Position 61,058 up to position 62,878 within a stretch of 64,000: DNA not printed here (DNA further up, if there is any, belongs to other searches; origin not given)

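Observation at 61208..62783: Cro/YdaS-like HTH segment translationally fused to a class-V (alanine/serine-glyoxylate) aminotransferase, with its own promoter, palindromic operator and SD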

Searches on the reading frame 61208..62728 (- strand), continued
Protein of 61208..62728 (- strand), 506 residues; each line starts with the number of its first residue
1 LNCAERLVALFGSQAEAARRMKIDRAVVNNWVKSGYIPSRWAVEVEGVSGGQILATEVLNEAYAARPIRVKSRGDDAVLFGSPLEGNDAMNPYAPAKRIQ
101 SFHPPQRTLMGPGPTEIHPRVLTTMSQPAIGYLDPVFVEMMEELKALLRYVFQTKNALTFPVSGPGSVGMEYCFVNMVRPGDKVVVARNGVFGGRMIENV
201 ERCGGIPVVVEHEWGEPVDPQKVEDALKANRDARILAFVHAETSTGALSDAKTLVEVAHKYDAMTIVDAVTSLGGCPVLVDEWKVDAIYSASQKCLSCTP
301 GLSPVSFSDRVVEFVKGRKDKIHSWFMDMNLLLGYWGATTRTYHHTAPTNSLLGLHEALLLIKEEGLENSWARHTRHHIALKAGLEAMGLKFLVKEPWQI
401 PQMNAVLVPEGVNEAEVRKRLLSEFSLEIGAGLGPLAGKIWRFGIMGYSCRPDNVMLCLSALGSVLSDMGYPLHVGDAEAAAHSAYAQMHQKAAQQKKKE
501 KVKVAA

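Call 8: find_related_loci(query=window:61208-62728:-, collection=genome_contigs, flank=4000)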
Query window:61208-62728:- (506 aa) in genome_contigs; peptide patterns used: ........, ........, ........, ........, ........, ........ (x = any residue, [..] = any of these).
599 stretches matched a pattern (row limit reached: there are more); 589 encode a relative of the query (tblastn E <= 1e-3); the best 80 are kept; 80 distinct loci.
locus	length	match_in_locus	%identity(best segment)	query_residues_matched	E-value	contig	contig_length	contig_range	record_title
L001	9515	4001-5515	88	1-505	0e+0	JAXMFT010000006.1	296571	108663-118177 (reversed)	MAG: Burkholderiales bacterium isolate STL-PRO94 C3.35.fa-6, whole genome shotgun sequence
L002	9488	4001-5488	89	1-496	0e+0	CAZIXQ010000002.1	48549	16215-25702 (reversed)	MAG TPA_asm: uncultured Enterobacteriaceae bacterium isolate binchicken_co107_467 genome assembly, contig: NODE_1840_len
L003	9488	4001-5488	87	1-496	0e+0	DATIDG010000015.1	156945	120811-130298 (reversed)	MAG TPA_asm: Burkholderiales bacterium isolate SMAG_U16337 k141_2032148, whole genome shotgun sequence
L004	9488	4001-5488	83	1-499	0e+0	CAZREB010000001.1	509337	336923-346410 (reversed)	MAG TPA_asm: uncultured Bordetella sp. isolate binchicken_co199_16 genome assembly, contig: NODE_12_length_509337_cov_12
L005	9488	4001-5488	82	1-499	0e+0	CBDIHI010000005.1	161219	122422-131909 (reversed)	MAG: Burkholderiales bacterium isolate 01205051-3130-4657-b8c8-f148f57bebd5 genome assembly, contig: contig_5, whole gen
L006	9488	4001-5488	82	1-499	0e+0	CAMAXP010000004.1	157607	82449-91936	MAG: Bordetella parapertussis isolate MH-08apr19-17 genome assembly, contig: MH-08apr19-C119, whole genome shotgun seque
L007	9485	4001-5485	83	1-498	0e+0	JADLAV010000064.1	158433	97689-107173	MAG: Burkholderiales bacterium isolate SJ14 c_000001338558, whole genome shotgun sequence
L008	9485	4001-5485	82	1-495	0e+0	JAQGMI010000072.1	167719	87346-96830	MAG: Betaproteobacteria bacterium isolate RYN_557 scaffold_1255629, whole genome shotgun sequence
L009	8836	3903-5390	82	1-499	0e+0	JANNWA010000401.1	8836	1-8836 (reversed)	MAG: Pseudomonadota bacterium isolate VAR_34_metabat_426 VAR_34_k141_2771719, whole genome shotgun sequence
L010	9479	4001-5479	82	1-496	0e+0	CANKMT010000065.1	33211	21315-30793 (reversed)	MAG: Betaproteobacteria bacterium isolate TH-Jun18-184 genome assembly, contig: TH-Jun18-C2485, whole genome shotgun seq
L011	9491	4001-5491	81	1-499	0e+0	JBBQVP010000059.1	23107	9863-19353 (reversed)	MAG: Burkholderiales bacterium isolate Co_metawrap_2003 Cmw_2003_k141_7984243_length_23107_cov_10.0000, whole genome sho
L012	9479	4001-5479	81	1-496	0e+0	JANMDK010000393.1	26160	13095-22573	MAG: Pseudomonadota bacterium isolate OTE_75_metabat_17 OTE_75_k141_2143334, whole genome shotgun sequence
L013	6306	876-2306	84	1-477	0e+0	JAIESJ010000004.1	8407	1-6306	MAG: Burkholderiales bacterium isolate co.spades.METABAT.2.5kb_011 c_000000422399, whole genome shotgun sequence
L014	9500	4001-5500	82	1-501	0e+0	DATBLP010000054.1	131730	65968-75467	MAG TPA_asm: Burkholderiales bacterium isolate SMAG_U3975 k141_2896911, whole genome shotgun sequence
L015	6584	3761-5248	81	1-499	0e+0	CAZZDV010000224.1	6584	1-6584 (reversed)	MAG TPA_asm: uncultured Bordetella sp. isolate SRP128246_co1_109 genome assembly, contig: NODE_32021_length_6584_cov_12.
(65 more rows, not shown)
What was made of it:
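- The best 80 loci all match as a single segment from residue 1 (call 8).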

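Call 18: search_solved_structures(query=window:61208-62728:-, max_evalue=0.01, show_alignments=2)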
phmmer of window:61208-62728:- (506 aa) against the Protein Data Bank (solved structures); distinct sequences matched with E-value up to 0.01: 50.
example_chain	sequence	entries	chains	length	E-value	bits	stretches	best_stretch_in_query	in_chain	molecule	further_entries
1vjo_A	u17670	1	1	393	1.5e-102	347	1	99-466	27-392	alanine--glyoxylate aminotransferase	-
3isl_A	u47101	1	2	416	4.1e-90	305.9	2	104-320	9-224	Purine catabolism protein pucG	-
3nnk_A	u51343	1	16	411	1e-84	288.1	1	100-486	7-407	Ureidoglycine-glyoxylate aminotransferase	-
3kgw_A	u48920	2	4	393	2.6e-81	276.9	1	101-466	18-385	Alanine-glyoxylate aminotransferase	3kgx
4cbr_A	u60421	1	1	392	3.7e-78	266.5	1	98-466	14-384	SERINE--PYRUVATE AMINOTRANSFERASE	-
4cbs_A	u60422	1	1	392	3.8e-78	266.4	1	98-466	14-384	SERINE--PYRUVATE AMINOTRANSFERASE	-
4kxk_A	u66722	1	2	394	1.8e-77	264.2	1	98-466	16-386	Serine--pyruvate aminotransferase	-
4kyo_A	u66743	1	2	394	1.8e-77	264.2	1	98-466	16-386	Serine-pyruvate aminotransferase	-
3r9a_A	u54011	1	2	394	1.8e-77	264.2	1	98-466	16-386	Serine--pyruvate aminotransferase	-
1j04_A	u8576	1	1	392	1.8e-77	264.2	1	98-466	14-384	alanine--glyoxylate aminotransferase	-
1h0c_A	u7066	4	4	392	1.8e-77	264.2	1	98-466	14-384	SERINE--GLYOXYLATE AMINOTRANSFERASE | Serine--pyruvate aminotransferase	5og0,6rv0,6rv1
5f9s_A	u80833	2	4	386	1.9e-77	264.2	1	99-466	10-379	Serine--pyruvate aminotransferase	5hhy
2yob_A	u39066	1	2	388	2.2e-77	263.9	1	98-465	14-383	SERINE--PYRUVATE AMINOTRANSFERASE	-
7ns7_A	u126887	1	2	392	2.7e-77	263.6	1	101-466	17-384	L-alanine:glyoxylate aminotransferase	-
5ofy_A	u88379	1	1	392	8.9e-77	261.9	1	98-466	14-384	Serine--pyruvate aminotransferase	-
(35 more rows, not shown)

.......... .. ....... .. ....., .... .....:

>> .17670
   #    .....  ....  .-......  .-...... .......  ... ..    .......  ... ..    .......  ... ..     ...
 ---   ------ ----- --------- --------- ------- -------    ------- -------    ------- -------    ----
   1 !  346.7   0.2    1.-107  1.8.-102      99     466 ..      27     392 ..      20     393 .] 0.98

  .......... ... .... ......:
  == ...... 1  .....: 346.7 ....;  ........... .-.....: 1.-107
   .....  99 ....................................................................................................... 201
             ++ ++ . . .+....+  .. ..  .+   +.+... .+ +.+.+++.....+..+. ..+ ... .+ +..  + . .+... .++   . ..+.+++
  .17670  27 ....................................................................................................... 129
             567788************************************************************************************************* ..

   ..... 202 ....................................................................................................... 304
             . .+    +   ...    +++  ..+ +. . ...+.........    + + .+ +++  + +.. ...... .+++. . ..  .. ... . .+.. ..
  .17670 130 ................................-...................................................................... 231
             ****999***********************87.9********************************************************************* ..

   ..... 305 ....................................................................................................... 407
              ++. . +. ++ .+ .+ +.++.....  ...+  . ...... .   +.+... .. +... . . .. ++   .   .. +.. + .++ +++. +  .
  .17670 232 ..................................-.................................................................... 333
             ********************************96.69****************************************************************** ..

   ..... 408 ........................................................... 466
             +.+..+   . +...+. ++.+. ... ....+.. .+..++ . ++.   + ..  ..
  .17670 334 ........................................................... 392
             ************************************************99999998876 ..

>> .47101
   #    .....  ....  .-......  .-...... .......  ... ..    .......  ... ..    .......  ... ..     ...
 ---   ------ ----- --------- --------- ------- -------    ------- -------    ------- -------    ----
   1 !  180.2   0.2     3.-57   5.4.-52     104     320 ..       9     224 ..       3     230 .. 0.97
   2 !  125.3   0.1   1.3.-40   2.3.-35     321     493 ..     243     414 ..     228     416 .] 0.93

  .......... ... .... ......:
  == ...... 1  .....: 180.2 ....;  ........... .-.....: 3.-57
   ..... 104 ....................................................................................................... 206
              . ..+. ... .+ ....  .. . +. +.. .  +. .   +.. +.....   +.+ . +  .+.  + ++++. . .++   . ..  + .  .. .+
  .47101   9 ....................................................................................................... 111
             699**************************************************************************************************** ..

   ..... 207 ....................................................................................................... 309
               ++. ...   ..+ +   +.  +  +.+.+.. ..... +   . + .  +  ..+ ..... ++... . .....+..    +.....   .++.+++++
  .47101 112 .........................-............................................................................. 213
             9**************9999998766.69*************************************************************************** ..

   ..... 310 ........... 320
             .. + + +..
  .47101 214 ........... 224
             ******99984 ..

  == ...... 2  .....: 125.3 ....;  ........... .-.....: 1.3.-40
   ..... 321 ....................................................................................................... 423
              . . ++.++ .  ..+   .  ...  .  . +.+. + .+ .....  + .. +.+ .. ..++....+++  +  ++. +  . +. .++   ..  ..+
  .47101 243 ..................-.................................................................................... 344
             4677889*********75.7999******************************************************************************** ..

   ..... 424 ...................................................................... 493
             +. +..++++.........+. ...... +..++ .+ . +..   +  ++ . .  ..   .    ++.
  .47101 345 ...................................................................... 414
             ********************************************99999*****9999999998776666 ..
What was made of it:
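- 61259..62434 (-): AGXT-family class-V (fold-type I) aminotransferase domain, residues 99-490. The PLP lysine K294 is at 61849-61847. PDB 1VJO matches at E=1.5e-102; PucG, ureidoglycine-glyoxylate aminotransferase (UGXT) and human AGT also match (call 18).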

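Call 20: find_encoding_contigs(protein=P0049, flank=8000, max_places=2)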
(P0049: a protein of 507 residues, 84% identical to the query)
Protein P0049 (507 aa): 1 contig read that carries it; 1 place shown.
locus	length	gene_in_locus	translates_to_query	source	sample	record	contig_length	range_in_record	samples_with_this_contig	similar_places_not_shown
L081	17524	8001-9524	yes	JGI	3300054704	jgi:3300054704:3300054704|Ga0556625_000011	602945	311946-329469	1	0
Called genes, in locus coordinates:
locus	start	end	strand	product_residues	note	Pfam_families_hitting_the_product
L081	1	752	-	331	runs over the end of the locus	PF08240:ADH_N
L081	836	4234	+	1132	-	PF01590:GAF, PF00989:PAS, PF08448:PAS_4, PF13426:PAS_9, PF08447:PAS_3, PF13185:GAF_2, PF00989:PAS, PF08447:PAS_3, +7 more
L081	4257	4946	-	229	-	-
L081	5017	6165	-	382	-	PF02636:Methyltransf_28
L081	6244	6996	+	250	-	PF00106:adh_short, PF23441:SDR (weak), PF08659:KR, PF13561:adh_short_C2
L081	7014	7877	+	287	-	PF01171:ATP_bind_3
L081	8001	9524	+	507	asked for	PF14549:P22_Cro (weak), PF15943:YdaS_toxin, PF00155:Aminotran_1_2 (faint), PF00266:Aminotran_5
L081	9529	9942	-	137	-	PF01042:Ribonuc_L-PSP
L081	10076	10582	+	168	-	PF01042:Ribonuc_L-PSP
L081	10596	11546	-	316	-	-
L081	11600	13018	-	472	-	PF05221:AdoHcyase, PF00670:AdoHcyase_NAD, PF02826:2-Hacid_dh_C (weak)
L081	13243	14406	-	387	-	PF00438:S-AdoMet_synt_N, PF02772:S-AdoMet_synt_M, PF02773:S-AdoMet_synt_C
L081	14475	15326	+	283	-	PF03279:Lip_A_acyltrans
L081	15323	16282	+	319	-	PF01408:GFO_IDH_MocA, PF03435:Sacchrp_dh_NADP (faint), PF22725:GFO_IDH_MocA_C3 (weak), PF02894:GFO_IDH_MocA_C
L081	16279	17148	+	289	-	PF03279:Lip_A_acyltrans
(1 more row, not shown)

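Call 21: find_encoding_contigs(protein=P0061, flank=8000, max_places=2)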
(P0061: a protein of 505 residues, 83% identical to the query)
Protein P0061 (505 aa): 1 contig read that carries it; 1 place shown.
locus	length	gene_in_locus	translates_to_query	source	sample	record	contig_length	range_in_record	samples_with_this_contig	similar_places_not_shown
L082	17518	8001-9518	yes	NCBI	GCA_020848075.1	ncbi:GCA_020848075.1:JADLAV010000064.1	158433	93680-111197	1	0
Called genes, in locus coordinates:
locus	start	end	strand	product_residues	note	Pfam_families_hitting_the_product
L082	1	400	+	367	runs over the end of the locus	PF01743:PolyA_pol, PF12627:PolyA_pol_RNAbd (weak)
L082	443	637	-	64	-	PF11146:DUF2905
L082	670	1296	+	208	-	PF02798:GST_N, PF13417:GST_N_3, PF13409:GST_N_2, PF00043:GST_C, PF14497:GST_C_3 (weak), PF13410:GST_C_2 (faint)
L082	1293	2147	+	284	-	PF00561:Abhydrolase_1, PF12146:Hydrolase_4, PF12697:Abhydrolase_6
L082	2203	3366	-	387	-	PF02636:Methyltransf_28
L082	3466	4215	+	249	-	PF00106:adh_short, PF08659:KR (weak), PF23441:SDR, PF13561:adh_short_C2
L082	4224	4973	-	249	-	PF10030:DUF2272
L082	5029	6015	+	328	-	PF01171:ATP_bind_3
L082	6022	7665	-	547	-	PF00501:AMP-binding, PF13193:AMP-binding_C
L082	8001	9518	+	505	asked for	PF14549:P22_Cro (weak), PF15943:YdaS_toxin, PF00266:Aminotran_5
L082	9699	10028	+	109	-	PF04358:DsrC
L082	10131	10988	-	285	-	PF00561:Abhydrolase_1, PF12146:Hydrolase_4 (weak), PF12697:Abhydrolase_6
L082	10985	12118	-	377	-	-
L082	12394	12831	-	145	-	PF07027:DUF1318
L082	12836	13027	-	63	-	-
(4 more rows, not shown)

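Call 38: predict_structure(alignment_id=A1)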
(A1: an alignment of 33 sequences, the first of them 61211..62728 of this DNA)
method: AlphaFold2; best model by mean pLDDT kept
length: 506 residues; sequences in the alignment: 33
mean_pLDDT: 61.0   pTM: 0.58
mean pLDDT of the five models: 61.0, 60.7, 60.3, 59.1, 57.3
residues with pLDDT >= 90: 49; 70-90: 154; 50-70: 128; < 50: 175
segments of 3 or more residues with pLDDT < 50: 66-167, 271-275, 291-303, 321-360, 446-452, 503-506
pLDDT, mean of each block of 10 residues (from residue 1): 87 72 57 65 77 76 52 33 31 31 27 26 29 39 39 36 42 74 90 77 86 88 97 92 76 94 86 51 75 38 57 67 38 31 29 45 52 68 83 79 75 79 58 68 52 59 75 67 69 63 46
secondary structure, 60 per line:
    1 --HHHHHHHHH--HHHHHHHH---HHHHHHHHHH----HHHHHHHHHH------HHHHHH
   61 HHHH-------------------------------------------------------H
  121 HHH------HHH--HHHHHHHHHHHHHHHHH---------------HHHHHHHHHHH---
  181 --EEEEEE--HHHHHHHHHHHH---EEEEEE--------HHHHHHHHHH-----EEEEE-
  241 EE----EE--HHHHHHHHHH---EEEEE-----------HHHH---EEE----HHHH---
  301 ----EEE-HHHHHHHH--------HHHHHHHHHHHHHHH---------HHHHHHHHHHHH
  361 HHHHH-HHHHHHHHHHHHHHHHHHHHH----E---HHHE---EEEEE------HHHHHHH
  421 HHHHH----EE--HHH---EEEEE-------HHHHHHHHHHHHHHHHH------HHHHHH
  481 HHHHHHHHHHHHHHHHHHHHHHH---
elements in order: H3-11 H14-21 H25-34 H39-48 H55-64 H120-123 H135-151 H167-177 E183-188 H191-202 E206-211 H220-229 E235-239 H251-260 E264-268 H280-283 E287-289 H294-297 E305-307 H309-316 H325-339 H349-365 H367-387 E403-407 H414-425 E440-444 H452-468 H475-503
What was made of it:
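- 62462..62500 (-): Variable, predicted-disordered linker, residues 77-89. Probably the former intergenic spacer. It contains the internal SD GAAGGGA at 62476-62470. pLDDT is about 30 (call 38).
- The full-length AF2 model is poor (pLDDT 61, call 38), and dimer geometry was not modelled.
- Tried and rejected: It was too poor (pLDDT 61) to say anything about domain docking (call 38).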

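Call 57: search_dna_similar(query=window:61211-62728:-, collection=plasmids, mode=protein, max_rows=15)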
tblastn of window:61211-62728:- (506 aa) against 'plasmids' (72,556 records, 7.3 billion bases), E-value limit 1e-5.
Records with a match: 557; places in all: 628; records where one place covers at least 80% of the query: 4.
Best place of each record, by identity: <60% 557.
By first word of the organism name: Sinorhizobium 153; Rhizobium 114; Pseudosulfitobacter 45; Leisingera 18; Caballeronia 16; Paracoccus 15; Aminobacter 12; Paraburkholderia 12; Burkholderia 10; Shinella 9; and 71 more.
By predicted mobility (MOB-suite, as given by PLSDB): non-mobilizable 326; conjugative 145; mobilizable 86.
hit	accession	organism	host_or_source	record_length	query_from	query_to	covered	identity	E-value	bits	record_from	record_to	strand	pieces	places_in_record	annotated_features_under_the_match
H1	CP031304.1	Natrinema thermotolerans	Cell culture,Korean salt-fermented food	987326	96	470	74%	51.4%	2e-75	407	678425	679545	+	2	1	none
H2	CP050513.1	Sinorhizobium meliloti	Medicago sativa,cell culture,root nodule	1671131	99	476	75%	50.9%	5e-125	409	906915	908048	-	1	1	alanine--glyoxylate aminotransferase family protein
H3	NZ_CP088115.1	Sinorhizobium meliloti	cell culture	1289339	99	476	75%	50.9%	1e-124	408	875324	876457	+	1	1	none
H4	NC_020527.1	Sinorhizobium meliloti 2011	-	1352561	99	476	75%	50.7%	3e-124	407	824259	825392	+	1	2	none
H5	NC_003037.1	Sinorhizobium meliloti 1021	-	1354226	99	476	75%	50.7%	3e-124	407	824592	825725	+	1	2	none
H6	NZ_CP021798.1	Sinorhizobium meliloti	Medicago sativa,Single Cell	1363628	99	476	75%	50.7%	3e-124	407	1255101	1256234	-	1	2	none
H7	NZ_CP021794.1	Sinorhizobium meliloti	Medicago sativa,Single Cell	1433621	99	476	75%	50.7%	3e-124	407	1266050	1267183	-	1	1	none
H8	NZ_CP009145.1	Sinorhizobium meliloti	Medicago orbicularis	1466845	99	476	75%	50.7%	3e-124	407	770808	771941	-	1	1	none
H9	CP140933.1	Sinorhizobium meliloti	Medicago lupulina,whole organism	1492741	99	476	75%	50.7%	3e-124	407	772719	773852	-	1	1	alanine--glyoxylate aminotransferase family protein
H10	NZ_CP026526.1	Sinorhizobium meliloti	Medicago sativa L. subsp. ambigua,Cell ...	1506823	99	476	75%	50.7%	3e-124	407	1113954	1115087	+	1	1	none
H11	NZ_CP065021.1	Sinorhizobium meliloti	Medicago sativa subsp. varia (Martyn) ...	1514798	99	476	75%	50.7%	3e-124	407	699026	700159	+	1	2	none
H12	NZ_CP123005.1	Sinorhizobium meliloti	Medicago sativa,cell culture,nodules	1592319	99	476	75%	50.7%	3e-124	407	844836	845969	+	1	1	none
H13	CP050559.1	Sinorhizobium meliloti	Melilotus officinalis,cell culture,root ...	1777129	99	476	75%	50.7%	3e-124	407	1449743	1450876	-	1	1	alanine--glyoxylate aminotransferase family protein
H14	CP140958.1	Sinorhizobium meliloti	Medicago lupulina,whole organism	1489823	99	476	75%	50.7%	4e-124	407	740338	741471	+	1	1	alanine--glyoxylate aminotransferase family protein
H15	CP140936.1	Sinorhizobium meliloti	Medicago lupulina,whole organism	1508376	99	476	75%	50.7%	4e-124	407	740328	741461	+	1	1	alanine--glyoxylate aminotransferase family protein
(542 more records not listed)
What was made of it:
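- Closest known: AGXT-family aminotransferases. Same: Residues 99-476 are about 50% identical to these enzymes, and the PLP Lys and Asp are conserved (calls 18, 57).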

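Call 58: get_annotated_region(hit=H2, flank=1500)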
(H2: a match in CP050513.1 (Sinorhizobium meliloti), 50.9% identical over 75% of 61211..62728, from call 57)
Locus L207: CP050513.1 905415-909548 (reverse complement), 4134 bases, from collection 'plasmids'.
description: Sinorhizobium meliloti strain RCAM1750 plasmid p_1, complete sequence
organism: Sinorhizobium meliloti (NCBI taxid 382)
taxonomy: Bacteria; Pseudomonadota; Alphaproteobacteria; Hyphomicrobiales; Rhizobiaceae; Sinorhizobium; Sinorhizobium meliloti
host: -; source: Medicago sativa,cell culture,root nodule; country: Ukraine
typing (MOB-suite, as given by PLSDB): conjugative; relaxase MOBQ; mating-pair formation MPF_T
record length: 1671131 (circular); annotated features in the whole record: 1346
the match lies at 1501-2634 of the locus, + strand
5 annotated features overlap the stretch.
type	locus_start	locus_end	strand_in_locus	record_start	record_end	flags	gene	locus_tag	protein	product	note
CDS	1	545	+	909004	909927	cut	-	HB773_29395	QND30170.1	LysR family transcriptional regulator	-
CDS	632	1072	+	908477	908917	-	-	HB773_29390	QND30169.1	hypothetical protein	-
CDS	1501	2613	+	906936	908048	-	-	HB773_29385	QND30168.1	alanine--glyoxylate aminotransferase family protein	-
CDS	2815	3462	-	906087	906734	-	-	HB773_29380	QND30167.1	glutathione S-transferase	-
CDS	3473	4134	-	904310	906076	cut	-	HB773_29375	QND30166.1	2Fe-2S iron-sulfur cluster binding domain-containing protein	-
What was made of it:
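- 62459..62461 (-): Internal ATG (Met90). Candidate start of a 417-aa HTH-less aminotransferase isoform and the probable ancestral enzyme start. Unfused homologues start aligning at residues 96-99 (calls 18, 57, 58).
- Closest known: AGXT-family aminotransferases. Different: All of these are unfused, and their starts align to residues 96-99 of the fusion (calls 18, 57, 58).
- Tried and rejected: Unfused homologues were seen only at about 51% identity (calls 57, 58).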
